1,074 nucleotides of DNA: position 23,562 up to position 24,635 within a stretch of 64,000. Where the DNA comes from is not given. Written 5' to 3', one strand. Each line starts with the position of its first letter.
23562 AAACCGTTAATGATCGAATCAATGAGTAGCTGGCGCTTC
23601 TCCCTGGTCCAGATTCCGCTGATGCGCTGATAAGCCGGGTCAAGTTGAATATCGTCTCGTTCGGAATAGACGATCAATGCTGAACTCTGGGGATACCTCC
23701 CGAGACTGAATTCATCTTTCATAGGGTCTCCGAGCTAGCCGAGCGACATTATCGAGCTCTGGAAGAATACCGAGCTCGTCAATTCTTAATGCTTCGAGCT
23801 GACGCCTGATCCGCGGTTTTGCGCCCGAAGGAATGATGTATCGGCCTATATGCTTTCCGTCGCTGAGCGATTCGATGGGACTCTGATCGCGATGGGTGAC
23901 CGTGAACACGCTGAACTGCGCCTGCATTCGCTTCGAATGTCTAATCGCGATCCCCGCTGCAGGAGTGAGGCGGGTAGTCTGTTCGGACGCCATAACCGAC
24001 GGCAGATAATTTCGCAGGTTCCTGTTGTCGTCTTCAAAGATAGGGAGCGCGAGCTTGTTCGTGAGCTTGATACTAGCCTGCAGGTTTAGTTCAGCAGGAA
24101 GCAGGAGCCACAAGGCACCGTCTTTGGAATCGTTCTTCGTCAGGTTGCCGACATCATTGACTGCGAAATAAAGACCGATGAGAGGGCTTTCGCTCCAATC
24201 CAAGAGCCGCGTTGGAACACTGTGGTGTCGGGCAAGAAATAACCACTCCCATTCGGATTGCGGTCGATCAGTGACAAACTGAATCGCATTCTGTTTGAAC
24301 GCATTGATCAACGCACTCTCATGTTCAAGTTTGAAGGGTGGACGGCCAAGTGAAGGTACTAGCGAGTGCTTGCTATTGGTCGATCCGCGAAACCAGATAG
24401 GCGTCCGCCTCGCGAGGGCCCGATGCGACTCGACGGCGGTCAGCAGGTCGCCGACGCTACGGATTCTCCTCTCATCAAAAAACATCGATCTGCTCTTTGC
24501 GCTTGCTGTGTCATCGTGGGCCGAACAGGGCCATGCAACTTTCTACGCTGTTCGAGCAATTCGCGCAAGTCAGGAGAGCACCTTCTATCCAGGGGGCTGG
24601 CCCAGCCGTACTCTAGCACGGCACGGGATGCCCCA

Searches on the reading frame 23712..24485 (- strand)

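Call 30: search_protein_families(library=pfam, proteins=[window:23712-24485:-], max_evalue=0.001)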
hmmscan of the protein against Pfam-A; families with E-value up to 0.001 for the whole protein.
window:23712-24485:- (257 aa): 1 family
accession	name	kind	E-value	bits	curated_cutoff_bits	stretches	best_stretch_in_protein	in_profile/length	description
PF08867.16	FRG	-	5.9e-23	82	25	1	30-111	3-88/94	FRG domain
